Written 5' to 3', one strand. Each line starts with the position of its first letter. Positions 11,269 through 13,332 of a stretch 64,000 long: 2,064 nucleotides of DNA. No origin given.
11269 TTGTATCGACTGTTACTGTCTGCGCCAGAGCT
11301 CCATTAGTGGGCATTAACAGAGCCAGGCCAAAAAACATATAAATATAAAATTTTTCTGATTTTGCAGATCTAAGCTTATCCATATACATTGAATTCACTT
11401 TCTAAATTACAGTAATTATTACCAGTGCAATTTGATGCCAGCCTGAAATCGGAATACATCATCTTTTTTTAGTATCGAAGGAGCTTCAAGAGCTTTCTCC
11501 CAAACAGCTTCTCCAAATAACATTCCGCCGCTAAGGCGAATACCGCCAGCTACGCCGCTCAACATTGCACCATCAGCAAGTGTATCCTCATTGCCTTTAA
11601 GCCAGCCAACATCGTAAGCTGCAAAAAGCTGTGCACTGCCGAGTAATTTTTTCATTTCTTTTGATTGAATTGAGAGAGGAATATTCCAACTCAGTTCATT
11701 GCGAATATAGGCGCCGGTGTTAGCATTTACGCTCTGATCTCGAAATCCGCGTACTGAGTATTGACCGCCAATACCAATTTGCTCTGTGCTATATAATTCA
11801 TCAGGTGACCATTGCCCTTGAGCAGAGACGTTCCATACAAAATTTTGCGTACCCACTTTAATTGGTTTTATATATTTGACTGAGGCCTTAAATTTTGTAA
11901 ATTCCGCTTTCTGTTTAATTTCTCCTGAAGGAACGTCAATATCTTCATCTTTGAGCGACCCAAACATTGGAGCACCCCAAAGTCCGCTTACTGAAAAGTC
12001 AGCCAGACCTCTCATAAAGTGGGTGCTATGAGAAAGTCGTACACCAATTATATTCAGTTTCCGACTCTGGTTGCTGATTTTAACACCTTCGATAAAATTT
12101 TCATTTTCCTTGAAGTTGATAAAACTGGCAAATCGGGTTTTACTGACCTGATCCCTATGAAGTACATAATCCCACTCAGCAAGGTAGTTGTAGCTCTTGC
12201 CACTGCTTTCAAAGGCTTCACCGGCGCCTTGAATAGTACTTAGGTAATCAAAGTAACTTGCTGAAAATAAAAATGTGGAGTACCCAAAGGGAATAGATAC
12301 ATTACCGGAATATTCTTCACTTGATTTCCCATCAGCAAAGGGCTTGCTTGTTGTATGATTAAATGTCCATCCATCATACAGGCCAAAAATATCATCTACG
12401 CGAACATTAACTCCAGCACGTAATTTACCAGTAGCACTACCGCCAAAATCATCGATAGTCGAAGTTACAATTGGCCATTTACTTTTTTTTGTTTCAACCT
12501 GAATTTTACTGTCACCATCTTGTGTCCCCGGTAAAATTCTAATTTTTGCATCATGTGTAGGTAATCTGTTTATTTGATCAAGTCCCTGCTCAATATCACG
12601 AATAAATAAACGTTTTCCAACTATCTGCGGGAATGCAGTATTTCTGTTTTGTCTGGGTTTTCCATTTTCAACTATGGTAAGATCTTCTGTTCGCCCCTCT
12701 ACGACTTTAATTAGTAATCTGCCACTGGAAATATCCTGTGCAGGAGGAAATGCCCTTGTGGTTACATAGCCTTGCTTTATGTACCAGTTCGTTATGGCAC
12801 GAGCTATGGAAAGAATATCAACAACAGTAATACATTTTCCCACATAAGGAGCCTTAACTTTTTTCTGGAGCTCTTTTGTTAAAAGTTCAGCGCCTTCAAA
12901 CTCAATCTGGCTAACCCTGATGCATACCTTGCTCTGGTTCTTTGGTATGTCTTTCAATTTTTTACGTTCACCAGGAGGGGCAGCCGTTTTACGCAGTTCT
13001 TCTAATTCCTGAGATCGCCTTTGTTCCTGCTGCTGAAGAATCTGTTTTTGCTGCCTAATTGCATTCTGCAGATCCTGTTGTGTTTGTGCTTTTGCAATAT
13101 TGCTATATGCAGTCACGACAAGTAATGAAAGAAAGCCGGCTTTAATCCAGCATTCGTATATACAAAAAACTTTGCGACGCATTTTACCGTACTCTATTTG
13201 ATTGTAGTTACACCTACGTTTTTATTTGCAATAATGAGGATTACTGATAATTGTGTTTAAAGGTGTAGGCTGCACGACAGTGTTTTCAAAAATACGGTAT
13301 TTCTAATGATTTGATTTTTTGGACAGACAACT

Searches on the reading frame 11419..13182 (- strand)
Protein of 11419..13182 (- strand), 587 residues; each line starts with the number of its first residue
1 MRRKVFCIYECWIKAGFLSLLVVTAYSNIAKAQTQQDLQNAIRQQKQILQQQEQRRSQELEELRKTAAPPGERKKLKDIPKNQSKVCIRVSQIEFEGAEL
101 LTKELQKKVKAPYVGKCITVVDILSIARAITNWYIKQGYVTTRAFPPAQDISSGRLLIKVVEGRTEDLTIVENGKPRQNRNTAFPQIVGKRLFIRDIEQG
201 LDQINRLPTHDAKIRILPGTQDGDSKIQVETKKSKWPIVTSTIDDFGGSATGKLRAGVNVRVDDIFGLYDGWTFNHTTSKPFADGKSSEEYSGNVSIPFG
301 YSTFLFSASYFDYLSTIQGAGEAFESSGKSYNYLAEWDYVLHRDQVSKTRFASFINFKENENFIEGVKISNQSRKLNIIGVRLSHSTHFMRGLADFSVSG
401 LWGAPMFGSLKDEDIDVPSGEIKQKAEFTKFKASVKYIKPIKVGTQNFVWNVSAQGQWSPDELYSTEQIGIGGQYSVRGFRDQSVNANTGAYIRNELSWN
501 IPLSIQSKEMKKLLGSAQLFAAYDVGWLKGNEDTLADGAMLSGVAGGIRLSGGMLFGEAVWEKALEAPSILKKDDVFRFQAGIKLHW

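Call 8: search_protein_families(library=pfam, proteins=[window:11419-13182:-], max_evalue=0.01)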
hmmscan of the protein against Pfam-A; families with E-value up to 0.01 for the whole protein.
window:11419-13182:- (587 aa): 4 families
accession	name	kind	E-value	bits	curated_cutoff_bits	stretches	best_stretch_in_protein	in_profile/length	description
PF03865.19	ShlB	-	1.4e-82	278.1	22.7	1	223-550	1-311/311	Haemolysin secretion/activation protein ShlB/FhaC/HecB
PF08479.16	POTRA_2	-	1.3e-22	79.8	24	1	89-163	2-76/76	POTRA domain, ShlB-type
PF17287.7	POTRA_3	-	4.9e-14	52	27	1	173-218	11-56/56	POTRA domain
PF07244.20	POTRA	-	0.0068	17.5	21.3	0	89-163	2-79/79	Surface antigen variable number repeat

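Call 9: search_protein_families(library=ncbifam, proteins=[window:11419-13182:-], max_evalue=0.01)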
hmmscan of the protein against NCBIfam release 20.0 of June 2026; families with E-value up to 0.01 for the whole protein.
window:11419-13182:- (587 aa): 0 families

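Call 59: search_dna_similar(query=window:11419-13182:-, collection=plasmids, mode=protein, max_rows=60, rows=best, max_evalue=1e-20)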
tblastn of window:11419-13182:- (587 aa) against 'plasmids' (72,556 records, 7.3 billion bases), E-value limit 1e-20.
Records with a match: 456; places in all: 871; records where one place covers at least 80% of the query: 334.
Best place of each record, by identity: <60% 456.
By first word of the organism name: Ralstonia 144; Rhizobium 50; Escherichia 41; Salmonella 24; Moraxella 24; Klebsiella 22; Burkholderia 21; Cronobacter 15; Paraburkholderia 12; Acinetobacter 11; and 35 more.
By predicted mobility (MOB-suite, as given by PLSDB): mobilizable 188; non-mobilizable 175; conjugative 93.
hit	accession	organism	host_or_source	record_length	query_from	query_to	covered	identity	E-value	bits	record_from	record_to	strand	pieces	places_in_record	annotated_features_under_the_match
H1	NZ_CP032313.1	Pannonibacter phragmitetus BB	cell culture,soil under ...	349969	65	585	89%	34.4%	1e-80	284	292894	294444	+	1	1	ShlB/FhaC/HecB family hemolysin secretion/activation protein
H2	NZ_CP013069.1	Pannonibacter phragmitetus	Homo sapiens,blood, liver abscess ...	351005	69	585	88%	34.6%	2e-80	283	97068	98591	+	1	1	ShlB/FhaC/HecB family hemolysin secretion/activation protein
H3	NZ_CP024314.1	Rhizobium sp. NXC24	Phaseolus vulgaris,cell culture,plant ...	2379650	19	555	91%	32.8%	1e-72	261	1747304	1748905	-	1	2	record has no annotation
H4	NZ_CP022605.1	Ochrobactrum quorumnocens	cell culture,rhizosphere of potato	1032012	70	577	87%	33.6%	9e-77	273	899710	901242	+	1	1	record has no annotation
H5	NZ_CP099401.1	Rhizobium sp. Pop5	Phaseolus vulgaris,Cell culture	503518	65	587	89%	32.4%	3e-74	265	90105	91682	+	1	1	ShlB/FhaC/HecB family hemolysin secretion/activation protein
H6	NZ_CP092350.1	Rhizobium sp. C104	Cell culture,nodule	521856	65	587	89%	32.1%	2e-74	265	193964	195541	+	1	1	ShlB/FhaC/HecB family hemolysin secretion/activation protein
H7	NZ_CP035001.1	Rhizobium acidisoli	Phaseolus vulgaris,root nodule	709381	65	587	89%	32.1%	2e-71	257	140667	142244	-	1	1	ShlB/FhaC/HecB family hemolysin secretion/activation protein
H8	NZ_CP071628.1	Rhizobium leguminosarum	lentil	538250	68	587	89%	32.1%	1e-74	266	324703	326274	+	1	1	ShlB/FhaC/HecB family hemolysin secretion/activation protein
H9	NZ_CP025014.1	Rhizobium leguminosarum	Lotus corniculatus,Bacteria culture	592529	71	587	88%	32.1%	4e-72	259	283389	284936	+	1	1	ShlB/FhaC/HecB family hemolysin secretion/activation protein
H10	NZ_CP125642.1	Rhizobium sp. BT03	Phaseolus vulgaris,Pure culture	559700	65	587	89%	31.7%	3e-70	253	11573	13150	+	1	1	ShlB/FhaC/HecB family hemolysin secretion/activation protein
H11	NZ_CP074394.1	Agrobacterium salinitolerans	Cotton,tiaaue sample,root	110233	65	567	86%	32.9%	1e-68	249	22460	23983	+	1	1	ShlB/FhaC/HecB family hemolysin secretion/activation protein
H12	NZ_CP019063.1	Rahnella sikkimica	bacteria,soil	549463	66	576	87%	32.4%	6e-68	247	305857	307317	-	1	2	ShlB/FhaC/HecB family hemolysin secretion/activation protein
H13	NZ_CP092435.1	Rhizobium sp. K102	Phaseolus vulgaris,Cell culture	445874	68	587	89%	31.8%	5e-72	259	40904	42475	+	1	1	ShlB/FhaC/HecB family hemolysin secretion/activation protein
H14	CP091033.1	Sinorhizobium sp. B11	soybean,TY,soil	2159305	83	587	86%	32.7%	2e-76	271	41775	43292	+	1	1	ShlB/FhaC/HecB family hemolysin secretion/activation protein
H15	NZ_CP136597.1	Cronobacter malonaticus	cell culture,noodles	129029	70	574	86%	32.5%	5e-65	238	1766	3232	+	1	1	ShlB/FhaC/HecB family hemolysin secretion/activation protein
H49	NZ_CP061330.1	Escherichia coli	Rattus norvegicus,Single bacteria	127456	87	576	83%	32.9%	4e-74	265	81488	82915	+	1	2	ShlB/FhaC/HecB family hemolysin secretion/activation protein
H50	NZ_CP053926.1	Serratia marcescens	Homo sapiens,platelet concentrate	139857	79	585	86%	31.7%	3e-68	248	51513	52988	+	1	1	ShlB/FhaC/HecB family hemolysin secretion/activation protein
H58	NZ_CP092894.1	Agrobacterium tumefaciens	soil,soil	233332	66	570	86%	31.6%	3e-72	259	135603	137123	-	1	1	ShlB/FhaC/HecB family hemolysin secretion/activation protein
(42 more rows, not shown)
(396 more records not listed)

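Call 60: get_annotated_region(hit=H1, flank=4000)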
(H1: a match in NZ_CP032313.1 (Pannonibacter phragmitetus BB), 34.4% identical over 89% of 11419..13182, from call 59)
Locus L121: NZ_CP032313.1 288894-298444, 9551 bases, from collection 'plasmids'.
description: Pannonibacter phragmitetus BB plasmid p.BB_1, complete sequence
organism: Pannonibacter phragmitetus BB (NCBI taxid 1402210)
taxonomy: Bacteria; Pseudomonadota; Alphaproteobacteria; Hyphomicrobiales; Stappiaceae; Pannonibacter; Pannonibacter phragmitetus; Pannonibacter phragmitetus BB
host: -; source: cell culture,soil under chromium-containing slag heap; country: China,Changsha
typing (MOB-suite, as given by PLSDB): non-mobilizable; replicon rep_cluster_353
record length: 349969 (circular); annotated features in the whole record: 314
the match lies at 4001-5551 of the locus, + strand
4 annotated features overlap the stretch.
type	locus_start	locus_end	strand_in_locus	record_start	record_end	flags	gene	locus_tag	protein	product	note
CDS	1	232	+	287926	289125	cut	-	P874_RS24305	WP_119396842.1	efflux RND transporter periplasmic adaptor subunit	GO:0006810 - transport [Evidence IEA]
CDS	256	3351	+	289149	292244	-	-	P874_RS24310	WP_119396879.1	efflux RND transporter permease subunit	GO:0006810 - transport [Evidence IEA]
CDS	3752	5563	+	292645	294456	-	-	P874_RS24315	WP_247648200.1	ShlB/FhaC/HecB family hemolysin secretion/activation protein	GO:0006811 - monoatomic ion transport [Evidence IEA]; GO:0015031 - protein transport [Evidence IEA]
CDS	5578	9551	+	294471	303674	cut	-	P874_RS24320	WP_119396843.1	hemagglutinin repeat-containing protein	-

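Call 61: get_annotated_region(hit=H8, flank=4000)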
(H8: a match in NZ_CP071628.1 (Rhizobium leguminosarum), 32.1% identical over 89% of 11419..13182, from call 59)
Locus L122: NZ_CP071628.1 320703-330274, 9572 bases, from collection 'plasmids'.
description: Rhizobium leguminosarum strain GLR17 plasmid p2, complete sequence
organism: Rhizobium leguminosarum (NCBI taxid 384)
taxonomy: Bacteria; Pseudomonadota; Alphaproteobacteria; Hyphomicrobiales; Rhizobiaceae; Rhizobium; Rhizobium leguminosarum
host: -; source: lentil; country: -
typing (MOB-suite, as given by PLSDB): non-mobilizable
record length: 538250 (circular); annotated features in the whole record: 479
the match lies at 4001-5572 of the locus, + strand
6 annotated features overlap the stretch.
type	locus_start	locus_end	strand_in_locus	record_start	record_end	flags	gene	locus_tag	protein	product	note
CDS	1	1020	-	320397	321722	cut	-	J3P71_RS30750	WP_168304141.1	hypothetical protein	-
CDS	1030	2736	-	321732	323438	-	-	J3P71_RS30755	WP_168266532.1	S8 family peptidase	GO:0006508 - proteolysis [Evidence IEA]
CDS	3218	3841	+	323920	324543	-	-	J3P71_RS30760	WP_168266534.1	invasion associated locus B family protein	-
CDS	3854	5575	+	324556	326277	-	-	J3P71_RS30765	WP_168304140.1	ShlB/FhaC/HecB family hemolysin secretion/activation protein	GO:0006811 - monoatomic ion transport [Evidence IEA]; GO:0015031 - protein transport [Evidence IEA]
CDS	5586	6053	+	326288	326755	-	-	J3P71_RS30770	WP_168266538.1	hypothetical protein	-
CDS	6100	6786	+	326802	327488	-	-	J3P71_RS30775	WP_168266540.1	hypothetical protein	-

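Call 62: get_annotated_region(hit=H11, flank=4000)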
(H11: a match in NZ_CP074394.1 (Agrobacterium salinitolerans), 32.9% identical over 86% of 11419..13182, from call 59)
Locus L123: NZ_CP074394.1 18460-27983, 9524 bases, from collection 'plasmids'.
description: Agrobacterium salinitolerans strain DG3-1 plasmid pDG3-1a, complete sequence
organism: Agrobacterium salinitolerans (NCBI taxid 1183413)
taxonomy: Bacteria; Pseudomonadota; Alphaproteobacteria; Hyphomicrobiales; Rhizobiaceae; Agrobacterium; Agrobacterium salinitolerans
host: -; source: Cotton,tiaaue sample,root; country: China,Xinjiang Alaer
typing (MOB-suite, as given by PLSDB): conjugative; relaxase MOBP; mating-pair formation MPF_T
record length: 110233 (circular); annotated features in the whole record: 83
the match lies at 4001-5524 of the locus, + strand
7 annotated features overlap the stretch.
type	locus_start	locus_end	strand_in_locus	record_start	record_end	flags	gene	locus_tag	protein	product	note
CDS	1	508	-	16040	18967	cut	-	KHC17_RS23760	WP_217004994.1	Ig-like domain-containing protein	-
CDS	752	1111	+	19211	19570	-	-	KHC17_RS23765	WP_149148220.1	VOC family protein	-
CDS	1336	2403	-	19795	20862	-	-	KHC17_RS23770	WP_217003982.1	linear amide C-N hydrolase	-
CDS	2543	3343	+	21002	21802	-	-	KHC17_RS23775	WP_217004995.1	hypothetical protein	-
CDS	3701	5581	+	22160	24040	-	-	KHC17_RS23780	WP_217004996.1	ShlB/FhaC/HecB family hemolysin secretion/activation protein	GO:0006811 - monoatomic ion transport [Evidence IEA]; GO:0015031 - protein transport [Evidence IEA]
CDS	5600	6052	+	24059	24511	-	-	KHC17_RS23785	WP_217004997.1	hypothetical protein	-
CDS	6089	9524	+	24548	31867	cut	-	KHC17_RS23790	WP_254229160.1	hemagglutinin repeat-containing protein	-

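Call 63: get_annotated_region(hit=H58, flank=4000)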
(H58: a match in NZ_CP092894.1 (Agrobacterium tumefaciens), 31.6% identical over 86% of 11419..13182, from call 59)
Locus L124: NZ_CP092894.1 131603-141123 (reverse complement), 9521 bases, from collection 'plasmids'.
description: Agrobacterium tumefaciens strain LN-1 plasmid pLN1-233332, complete sequence
organism: Agrobacterium tumefaciens (NCBI taxid 358)
taxonomy: Bacteria; Pseudomonadota; Alphaproteobacteria; Hyphomicrobiales; Rhizobiaceae; Agrobacterium; Agrobacterium tumefaciens
host: -; source: soil,soil; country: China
typing (MOB-suite, as given by PLSDB): conjugative; relaxase MOBQ; mating-pair formation MPF_T
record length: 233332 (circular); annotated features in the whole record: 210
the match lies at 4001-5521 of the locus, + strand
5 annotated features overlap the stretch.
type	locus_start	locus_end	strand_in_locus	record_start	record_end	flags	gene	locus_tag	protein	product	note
CDS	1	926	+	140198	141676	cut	-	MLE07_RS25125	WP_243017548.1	NAD-dependent succinate-semialdehyde dehydrogenase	-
CDS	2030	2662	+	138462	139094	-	-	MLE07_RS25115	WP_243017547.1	hypothetical protein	-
CDS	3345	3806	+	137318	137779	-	-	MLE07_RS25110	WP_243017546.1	invasion associated locus B family protein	-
CDS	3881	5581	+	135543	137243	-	-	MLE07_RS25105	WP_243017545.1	ShlB/FhaC/HecB family hemolysin secretion/activation protein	GO:0006811 - monoatomic ion transport [Evidence IEA]; GO:0015031 - protein transport [Evidence IEA]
CDS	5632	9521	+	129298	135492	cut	-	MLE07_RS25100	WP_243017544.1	DUF637 domain-containing protein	-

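Call 64: get_annotated_region(hit=H14, flank=4000)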
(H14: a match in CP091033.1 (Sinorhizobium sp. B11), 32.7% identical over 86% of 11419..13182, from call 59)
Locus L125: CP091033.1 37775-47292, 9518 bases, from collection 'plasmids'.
description: Sinorhizobium sp. B11 plasmid p1, complete sequence
organism: Sinorhizobium sp. B11 (NCBI taxid 2904803)
taxonomy: Bacteria; Pseudomonadota; Alphaproteobacteria; Hyphomicrobiales; Rhizobiaceae; Sinorhizobium; Sinorhizobium sp. B11
host: -; source: soybean,TY,soil; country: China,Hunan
typing (MOB-suite, as given by PLSDB): non-mobilizable; mating-pair formation MPF_T
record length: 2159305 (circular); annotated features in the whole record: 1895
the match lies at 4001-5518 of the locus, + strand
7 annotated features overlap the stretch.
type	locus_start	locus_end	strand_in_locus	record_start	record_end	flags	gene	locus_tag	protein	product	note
CDS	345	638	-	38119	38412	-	-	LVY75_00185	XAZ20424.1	hypothetical protein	-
CDS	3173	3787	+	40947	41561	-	-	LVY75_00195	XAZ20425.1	invasion associated locus B family protein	-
CDS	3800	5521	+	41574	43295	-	-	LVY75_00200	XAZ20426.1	ShlB/FhaC/HecB family hemolysin secretion/activation protein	-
CDS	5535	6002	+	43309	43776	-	-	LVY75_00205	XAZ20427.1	hypothetical protein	-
CDS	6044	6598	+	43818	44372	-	-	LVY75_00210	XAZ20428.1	hypothetical protein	-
CDS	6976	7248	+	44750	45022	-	-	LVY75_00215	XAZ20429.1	hypothetical protein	-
CDS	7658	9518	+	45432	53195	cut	-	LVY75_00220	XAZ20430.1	hemagglutinin repeat-containing protein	-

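Call 65: get_annotated_region(hit=H12, flank=4000)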
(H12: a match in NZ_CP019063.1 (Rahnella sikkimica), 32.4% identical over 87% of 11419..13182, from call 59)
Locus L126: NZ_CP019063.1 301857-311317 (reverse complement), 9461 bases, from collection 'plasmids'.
description: Rahnella sikkimica strain ERMR1:05 plasmid unnamed1, complete sequence
organism: Rahnella sikkimica (NCBI taxid 1805933)
taxonomy: Bacteria; Pseudomonadota; Gammaproteobacteria; Enterobacterales; Yersiniaceae; Rahnella; Rahnella sikkimica
host: -; source: bacteria,soil; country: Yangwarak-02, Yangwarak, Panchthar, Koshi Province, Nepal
typing (MOB-suite, as given by PLSDB): non-mobilizable; replicon rep_cluster_1067
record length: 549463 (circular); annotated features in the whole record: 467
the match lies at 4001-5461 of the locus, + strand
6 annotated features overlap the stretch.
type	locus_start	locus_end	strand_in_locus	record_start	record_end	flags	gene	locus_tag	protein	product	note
CDS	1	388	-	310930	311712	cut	-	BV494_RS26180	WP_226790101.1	hypothetical protein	-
CDS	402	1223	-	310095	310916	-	-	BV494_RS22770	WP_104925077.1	DUF4123 domain-containing protein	-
CDS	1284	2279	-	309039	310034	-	tssI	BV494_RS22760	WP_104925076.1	type VI secretion system tip protein TssI/VgrG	GO:0033103 - protein secretion by the type VI secretion system [Evidence IEA]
CDS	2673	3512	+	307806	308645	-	-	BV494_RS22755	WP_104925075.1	MetQ/NlpA family ABC transporter substrate-binding protein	-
CDS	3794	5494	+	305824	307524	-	-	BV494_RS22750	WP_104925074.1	ShlB/FhaC/HecB family hemolysin secretion/activation protein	GO:0006811 - monoatomic ion transport [Evidence IEA]; GO:0015031 - protein transport [Evidence IEA]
CDS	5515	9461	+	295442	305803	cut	-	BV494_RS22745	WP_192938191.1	hemagglutinin repeat-containing protein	-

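Call 66: get_annotated_region(hit=H15, flank=4000)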
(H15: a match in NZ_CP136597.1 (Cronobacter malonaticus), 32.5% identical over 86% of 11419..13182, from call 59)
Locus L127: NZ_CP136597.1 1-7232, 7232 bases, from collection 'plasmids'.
description: Cronobacter malonaticus strain B11 plasmid pA, complete sequence
organism: Cronobacter malonaticus (NCBI taxid 413503)
taxonomy: Bacteria; Pseudomonadota; Gammaproteobacteria; Enterobacterales; Enterobacteriaceae; Cronobacter; Cronobacter malonaticus
host: -; source: cell culture,noodles; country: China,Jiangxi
typing (MOB-suite, as given by PLSDB): non-mobilizable; replicon IncFIB,rep_cluster_574
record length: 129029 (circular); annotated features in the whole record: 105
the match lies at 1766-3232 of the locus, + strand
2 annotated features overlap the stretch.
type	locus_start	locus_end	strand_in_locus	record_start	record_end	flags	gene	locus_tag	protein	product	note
CDS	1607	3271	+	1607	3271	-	-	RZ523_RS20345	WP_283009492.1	ShlB/FhaC/HecB family hemolysin secretion/activation protein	GO:0006811 - monoatomic ion transport [Evidence IEA]; GO:0015031 - protein transport [Evidence IEA]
CDS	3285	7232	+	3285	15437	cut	-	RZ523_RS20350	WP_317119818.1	hemagglutinin repeat-containing protein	-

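Call 67: get_annotated_region(hit=H50, flank=4000)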
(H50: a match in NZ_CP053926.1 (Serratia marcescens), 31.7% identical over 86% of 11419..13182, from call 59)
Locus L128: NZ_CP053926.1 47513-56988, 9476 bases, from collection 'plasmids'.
description: Serratia marcescens strain 11/2010 plasmid pAM01, complete sequence
organism: Serratia marcescens (NCBI taxid 615)
taxonomy: Bacteria; Pseudomonadota; Gammaproteobacteria; Enterobacterales; Yersiniaceae; Serratia; Serratia marcescens
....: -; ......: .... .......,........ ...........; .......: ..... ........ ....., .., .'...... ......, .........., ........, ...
typing (MOB-suite, as given by PLSDB): mobilizable; relaxase MOBF
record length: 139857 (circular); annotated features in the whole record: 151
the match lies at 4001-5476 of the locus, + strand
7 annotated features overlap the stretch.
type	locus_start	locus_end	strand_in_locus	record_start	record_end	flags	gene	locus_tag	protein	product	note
CDS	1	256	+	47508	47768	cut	-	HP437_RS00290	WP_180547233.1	hypothetical protein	-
CDS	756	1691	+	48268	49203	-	-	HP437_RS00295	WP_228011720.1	Replication protein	-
CDS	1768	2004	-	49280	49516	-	-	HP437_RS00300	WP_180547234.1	hypothetical protein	-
CDS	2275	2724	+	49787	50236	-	-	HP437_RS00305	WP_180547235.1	PA2169 family four-helix-bundle protein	-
CDS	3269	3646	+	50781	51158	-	-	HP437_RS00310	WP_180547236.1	hypothetical protein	-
CDS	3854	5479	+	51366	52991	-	-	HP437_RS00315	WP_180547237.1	ShlB/FhaC/HecB family hemolysin secretion/activation protein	GO:0006811 - monoatomic ion transport [Evidence IEA]; GO:0015031 - protein transport [Evidence IEA]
CDS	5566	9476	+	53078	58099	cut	-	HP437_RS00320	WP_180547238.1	DUF637 domain-containing protein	-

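Call 68: get_annotated_region(hit=H49, flank=4000)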
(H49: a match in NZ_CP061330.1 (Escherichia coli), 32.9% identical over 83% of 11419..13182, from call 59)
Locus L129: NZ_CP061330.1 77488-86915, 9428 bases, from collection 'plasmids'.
description: Escherichia coli strain EC93 plasmid pCP127, complete sequence
organism: Escherichia coli (NCBI taxid 562)
taxonomy: Bacteria; Pseudomonadota; Gammaproteobacteria; Enterobacterales; Enterobacteriaceae; Escherichia; Escherichia coli
host: -; source: Rattus norvegicus,Single bacteria; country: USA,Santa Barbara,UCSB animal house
typing (MOB-suite, as given by PLSDB): non-mobilizable; replicon IncFIB
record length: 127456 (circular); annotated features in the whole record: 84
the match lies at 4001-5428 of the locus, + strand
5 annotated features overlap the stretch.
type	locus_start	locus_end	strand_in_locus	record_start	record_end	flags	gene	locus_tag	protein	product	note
CDS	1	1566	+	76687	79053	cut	-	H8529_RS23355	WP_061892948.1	DEAD/DEAH box helicase family protein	-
CDS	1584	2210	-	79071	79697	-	-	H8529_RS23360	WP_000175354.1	hypothetical protein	-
CDS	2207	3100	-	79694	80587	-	-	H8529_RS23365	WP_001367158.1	DNA-processing protein DprA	GO:0009294 - DNA-mediated transformation [Evidence IEA]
CDS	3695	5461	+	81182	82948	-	-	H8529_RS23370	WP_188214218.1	ShlB/FhaC/HecB family hemolysin secretion/activation protein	GO:0006811 - monoatomic ion transport [Evidence IEA]; GO:0015031 - protein transport [Evidence IEA]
CDS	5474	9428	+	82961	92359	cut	cdiA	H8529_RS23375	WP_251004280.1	contact-dependent inhibition effector tRNA nuclease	-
